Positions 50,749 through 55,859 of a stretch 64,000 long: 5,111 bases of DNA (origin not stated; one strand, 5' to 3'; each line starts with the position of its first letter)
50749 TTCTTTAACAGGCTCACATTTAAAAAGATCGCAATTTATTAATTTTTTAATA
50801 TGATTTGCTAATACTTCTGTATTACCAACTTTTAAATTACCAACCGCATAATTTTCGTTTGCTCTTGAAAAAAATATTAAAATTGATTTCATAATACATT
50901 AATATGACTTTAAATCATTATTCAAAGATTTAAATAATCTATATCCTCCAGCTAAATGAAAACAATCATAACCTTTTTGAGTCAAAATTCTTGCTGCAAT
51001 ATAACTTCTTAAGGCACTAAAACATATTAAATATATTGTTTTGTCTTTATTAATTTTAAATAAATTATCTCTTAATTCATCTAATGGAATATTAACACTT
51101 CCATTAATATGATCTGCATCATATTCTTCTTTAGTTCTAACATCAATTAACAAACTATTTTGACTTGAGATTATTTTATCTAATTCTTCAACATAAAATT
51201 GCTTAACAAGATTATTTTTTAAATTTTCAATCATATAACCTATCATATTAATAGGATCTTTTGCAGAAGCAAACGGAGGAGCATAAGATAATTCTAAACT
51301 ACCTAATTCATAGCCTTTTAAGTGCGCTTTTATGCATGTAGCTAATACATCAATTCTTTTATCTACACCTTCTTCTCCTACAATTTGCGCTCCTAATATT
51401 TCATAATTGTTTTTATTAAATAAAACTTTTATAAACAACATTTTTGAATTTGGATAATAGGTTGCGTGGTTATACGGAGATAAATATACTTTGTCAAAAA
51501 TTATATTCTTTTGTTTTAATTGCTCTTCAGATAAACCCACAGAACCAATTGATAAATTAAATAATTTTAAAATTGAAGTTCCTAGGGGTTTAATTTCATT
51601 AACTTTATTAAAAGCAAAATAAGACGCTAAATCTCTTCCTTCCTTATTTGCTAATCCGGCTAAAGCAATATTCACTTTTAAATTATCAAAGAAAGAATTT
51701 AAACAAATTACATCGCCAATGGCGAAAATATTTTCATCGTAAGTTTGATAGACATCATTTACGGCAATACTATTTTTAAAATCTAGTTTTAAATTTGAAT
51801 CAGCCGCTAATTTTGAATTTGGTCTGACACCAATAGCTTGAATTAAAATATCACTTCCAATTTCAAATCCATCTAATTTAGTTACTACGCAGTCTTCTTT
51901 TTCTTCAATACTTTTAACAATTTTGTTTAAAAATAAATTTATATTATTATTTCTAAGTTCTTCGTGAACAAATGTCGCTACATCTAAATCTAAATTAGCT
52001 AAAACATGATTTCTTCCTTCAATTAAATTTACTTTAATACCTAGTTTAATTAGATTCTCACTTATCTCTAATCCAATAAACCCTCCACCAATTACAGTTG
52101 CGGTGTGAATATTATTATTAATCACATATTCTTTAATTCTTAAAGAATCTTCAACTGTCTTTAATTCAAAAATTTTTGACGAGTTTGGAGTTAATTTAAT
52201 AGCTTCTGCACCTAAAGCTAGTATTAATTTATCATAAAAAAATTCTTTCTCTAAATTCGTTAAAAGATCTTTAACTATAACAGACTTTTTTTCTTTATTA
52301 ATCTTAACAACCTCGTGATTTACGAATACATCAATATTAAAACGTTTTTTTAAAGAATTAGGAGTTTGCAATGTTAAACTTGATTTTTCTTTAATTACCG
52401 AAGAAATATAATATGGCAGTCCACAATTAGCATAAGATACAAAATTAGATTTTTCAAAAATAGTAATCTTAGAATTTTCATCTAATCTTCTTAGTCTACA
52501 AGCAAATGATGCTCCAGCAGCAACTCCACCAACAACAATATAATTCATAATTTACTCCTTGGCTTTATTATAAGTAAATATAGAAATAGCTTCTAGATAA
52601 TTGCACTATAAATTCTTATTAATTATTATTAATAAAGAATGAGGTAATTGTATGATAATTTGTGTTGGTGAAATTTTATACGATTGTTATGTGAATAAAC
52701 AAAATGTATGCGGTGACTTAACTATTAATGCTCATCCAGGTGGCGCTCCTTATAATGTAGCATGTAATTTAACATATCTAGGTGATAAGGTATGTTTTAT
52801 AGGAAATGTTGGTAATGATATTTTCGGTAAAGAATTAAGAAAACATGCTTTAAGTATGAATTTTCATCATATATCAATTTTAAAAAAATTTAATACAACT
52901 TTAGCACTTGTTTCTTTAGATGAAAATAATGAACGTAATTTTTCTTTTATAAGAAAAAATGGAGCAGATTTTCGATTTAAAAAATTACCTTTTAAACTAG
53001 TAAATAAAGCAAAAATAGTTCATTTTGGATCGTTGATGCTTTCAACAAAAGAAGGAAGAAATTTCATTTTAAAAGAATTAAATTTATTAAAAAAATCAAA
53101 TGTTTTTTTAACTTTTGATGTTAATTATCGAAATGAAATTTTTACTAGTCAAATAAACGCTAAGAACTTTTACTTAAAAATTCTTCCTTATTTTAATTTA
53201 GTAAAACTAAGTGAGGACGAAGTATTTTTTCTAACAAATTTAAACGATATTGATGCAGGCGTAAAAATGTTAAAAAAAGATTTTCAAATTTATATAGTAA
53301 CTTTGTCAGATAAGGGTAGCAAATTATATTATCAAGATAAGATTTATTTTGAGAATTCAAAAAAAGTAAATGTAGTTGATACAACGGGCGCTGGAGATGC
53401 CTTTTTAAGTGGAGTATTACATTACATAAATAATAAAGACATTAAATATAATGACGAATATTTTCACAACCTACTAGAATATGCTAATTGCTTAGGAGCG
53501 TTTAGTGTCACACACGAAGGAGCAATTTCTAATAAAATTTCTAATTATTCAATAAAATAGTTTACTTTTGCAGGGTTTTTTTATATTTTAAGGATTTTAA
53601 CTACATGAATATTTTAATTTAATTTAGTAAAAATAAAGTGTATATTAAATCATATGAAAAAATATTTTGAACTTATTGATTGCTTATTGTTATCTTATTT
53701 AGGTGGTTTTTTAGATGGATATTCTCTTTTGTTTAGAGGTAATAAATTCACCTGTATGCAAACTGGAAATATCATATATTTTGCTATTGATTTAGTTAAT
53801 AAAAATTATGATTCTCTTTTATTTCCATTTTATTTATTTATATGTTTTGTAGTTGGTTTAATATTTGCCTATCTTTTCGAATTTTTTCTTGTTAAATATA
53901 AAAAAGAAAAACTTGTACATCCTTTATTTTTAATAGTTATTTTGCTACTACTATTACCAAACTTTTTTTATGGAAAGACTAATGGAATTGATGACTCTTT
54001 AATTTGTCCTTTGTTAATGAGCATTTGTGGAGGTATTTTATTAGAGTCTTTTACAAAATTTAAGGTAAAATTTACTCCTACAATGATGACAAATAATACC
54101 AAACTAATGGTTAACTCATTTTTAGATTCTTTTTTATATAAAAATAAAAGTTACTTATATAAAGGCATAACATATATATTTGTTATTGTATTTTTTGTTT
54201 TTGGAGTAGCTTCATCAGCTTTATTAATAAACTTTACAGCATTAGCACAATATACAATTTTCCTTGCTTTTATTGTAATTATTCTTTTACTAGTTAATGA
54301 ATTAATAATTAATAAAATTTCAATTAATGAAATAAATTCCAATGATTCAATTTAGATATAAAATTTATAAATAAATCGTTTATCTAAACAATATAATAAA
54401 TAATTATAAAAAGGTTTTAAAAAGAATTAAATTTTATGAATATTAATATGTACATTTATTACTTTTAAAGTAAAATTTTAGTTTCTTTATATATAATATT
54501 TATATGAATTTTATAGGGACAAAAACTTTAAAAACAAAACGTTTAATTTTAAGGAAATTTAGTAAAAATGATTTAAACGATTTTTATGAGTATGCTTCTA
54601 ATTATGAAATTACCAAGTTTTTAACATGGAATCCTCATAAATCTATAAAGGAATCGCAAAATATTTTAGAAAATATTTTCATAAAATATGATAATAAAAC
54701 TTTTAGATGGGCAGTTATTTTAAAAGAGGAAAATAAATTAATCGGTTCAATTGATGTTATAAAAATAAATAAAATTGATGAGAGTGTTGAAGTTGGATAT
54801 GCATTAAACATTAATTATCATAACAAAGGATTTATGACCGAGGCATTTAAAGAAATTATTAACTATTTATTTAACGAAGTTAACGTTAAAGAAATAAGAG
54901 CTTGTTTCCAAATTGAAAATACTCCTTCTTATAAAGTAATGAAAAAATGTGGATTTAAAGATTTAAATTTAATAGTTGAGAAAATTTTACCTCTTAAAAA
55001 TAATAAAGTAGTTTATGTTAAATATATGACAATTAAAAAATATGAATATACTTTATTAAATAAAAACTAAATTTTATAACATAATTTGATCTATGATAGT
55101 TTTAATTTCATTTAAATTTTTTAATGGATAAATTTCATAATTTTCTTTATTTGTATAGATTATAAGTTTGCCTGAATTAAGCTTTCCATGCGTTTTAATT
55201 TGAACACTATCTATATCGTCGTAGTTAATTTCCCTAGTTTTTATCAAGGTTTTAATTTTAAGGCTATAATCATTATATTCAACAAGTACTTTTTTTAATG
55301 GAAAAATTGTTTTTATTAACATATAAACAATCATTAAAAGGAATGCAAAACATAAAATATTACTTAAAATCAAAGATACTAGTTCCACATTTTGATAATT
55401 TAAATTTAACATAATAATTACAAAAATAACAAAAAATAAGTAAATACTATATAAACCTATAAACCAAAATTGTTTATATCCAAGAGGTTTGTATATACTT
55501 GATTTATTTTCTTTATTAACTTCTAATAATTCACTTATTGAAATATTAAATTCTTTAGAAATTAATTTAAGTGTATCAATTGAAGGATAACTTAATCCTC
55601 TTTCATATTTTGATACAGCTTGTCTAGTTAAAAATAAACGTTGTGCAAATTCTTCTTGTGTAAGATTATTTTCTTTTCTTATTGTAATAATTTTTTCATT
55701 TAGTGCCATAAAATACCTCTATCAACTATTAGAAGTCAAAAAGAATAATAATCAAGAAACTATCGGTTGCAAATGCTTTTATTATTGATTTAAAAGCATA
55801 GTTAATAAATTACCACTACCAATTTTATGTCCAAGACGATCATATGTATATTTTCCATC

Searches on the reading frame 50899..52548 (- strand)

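Call 70: search_protein_families(library=pfam, proteins=[window:50899-52548:-], max_evalue=0.00001)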
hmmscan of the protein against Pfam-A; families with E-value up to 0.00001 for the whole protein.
window:50899-52548:- (549 aa): 7 families
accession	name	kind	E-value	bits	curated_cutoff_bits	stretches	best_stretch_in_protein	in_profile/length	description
PF07992.20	Pyr_redox_2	-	1.4e-51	176.1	26.1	1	2-304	2-291/291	Pyridine nucleotide-disulphide oxidoreductase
PF00070.33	Pyr_redox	-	6.7e-20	71.8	22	1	151-222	3-74/82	Pyridine nucleotide-disulphide oxidoreductase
PF00581.25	Rhodanese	-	2.8e-18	66.7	22.2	1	453-540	2-100/102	Rhodanese-like domain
PF02852.28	Pyr_redox_dim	-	2.3e-14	54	25.3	1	328-428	5-104/110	Pyridine nucleotide-disulphide oxidoreductase, dimerisation domain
PF13738.12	Pyr_redox_3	-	9.3e-10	38.7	30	1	66-278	90-305/305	Pyridine nucleotide-disulphide oxidoreductase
PF13450.12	NAD_binding_8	-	5.1e-07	30.3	21.9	0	5-37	1-31/68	NAD(P)-binding Rossmann-like domain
PF03486.20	HI0933_like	-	1.8e-06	28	50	0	67-122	119-172/244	HI0933-like protein Rossmann domain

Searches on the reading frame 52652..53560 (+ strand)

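Call 70: search_protein_families(library=pfam, proteins=[window:52652-53560:+], max_evalue=0.00001)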
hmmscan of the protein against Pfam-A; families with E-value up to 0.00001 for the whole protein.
window:52652-53560:+ (302 aa): 1 family
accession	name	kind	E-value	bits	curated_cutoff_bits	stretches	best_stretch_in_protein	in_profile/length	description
PF00294.29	PfkB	-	9e-48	163.6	25.8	1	2-294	4-298/302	pfkB family carbohydrate kinase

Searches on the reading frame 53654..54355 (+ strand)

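Call 70: search_protein_families(library=pfam, proteins=[window:53654-54355:+], max_evalue=0.00001)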
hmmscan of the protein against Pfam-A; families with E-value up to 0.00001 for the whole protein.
window:53654-54355:+ (233 aa): 1 family
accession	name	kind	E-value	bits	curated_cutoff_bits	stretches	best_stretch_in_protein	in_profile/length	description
PF06912.16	DUF1275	-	7.3e-26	91.6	25.4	1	11-212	3-190/193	Protein of unknown function (DUF1275)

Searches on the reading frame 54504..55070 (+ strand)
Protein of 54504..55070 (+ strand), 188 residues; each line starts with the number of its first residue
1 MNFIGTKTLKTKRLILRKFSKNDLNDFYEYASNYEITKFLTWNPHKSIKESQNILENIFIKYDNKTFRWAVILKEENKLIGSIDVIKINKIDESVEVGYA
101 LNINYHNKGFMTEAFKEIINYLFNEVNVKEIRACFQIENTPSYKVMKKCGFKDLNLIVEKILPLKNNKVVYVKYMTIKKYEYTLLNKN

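Call 70: search_protein_families(library=pfam, proteins=[window:54504-55070:+], max_evalue=0.00001)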
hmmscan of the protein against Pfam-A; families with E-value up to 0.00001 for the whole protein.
window:54504-55070:+ (188 aa): 3 families
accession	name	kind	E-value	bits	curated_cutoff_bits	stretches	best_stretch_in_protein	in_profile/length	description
PF13302.13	Acetyltransf_3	-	9.7e-32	111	25.4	1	13-152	1-138/138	Acetyltransferase (GNAT) domain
PF00583.31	Acetyltransf_1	-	5.5e-09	36.8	20.7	1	59-151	24-116/116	Acetyltransferase (GNAT) family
PF13420.13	Acetyltransf_4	-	3.7e-08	34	24.3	1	17-152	2-135/155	Acetyltransferase (GNAT) domain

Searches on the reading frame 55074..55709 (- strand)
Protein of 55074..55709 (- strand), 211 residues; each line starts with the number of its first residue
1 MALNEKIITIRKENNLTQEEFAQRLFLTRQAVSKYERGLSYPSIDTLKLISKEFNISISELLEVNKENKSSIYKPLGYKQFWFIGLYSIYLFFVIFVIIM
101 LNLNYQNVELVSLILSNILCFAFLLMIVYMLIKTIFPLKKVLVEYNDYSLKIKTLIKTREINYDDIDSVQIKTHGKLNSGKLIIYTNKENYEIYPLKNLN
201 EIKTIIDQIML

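Call 70: search_protein_families(library=pfam, proteins=[window:55074-55709:-], max_evalue=0.00001)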
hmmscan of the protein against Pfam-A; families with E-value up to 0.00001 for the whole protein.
window:55074-55709:- (211 aa): 3 families
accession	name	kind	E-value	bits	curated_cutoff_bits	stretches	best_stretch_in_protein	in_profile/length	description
PF01381.28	HTH_3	-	1.2e-15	57.7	23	1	9-61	3-55/55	Helix-turn-helix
PF13443.12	HTH_26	-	8.8e-08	32.7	22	1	9-67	4-63/63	Cro/C1-type HTH DNA-binding domain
PF12844.13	HTH_19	-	9.8e-08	32.2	30.2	1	5-64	2-61/64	Helix-turn-helix domain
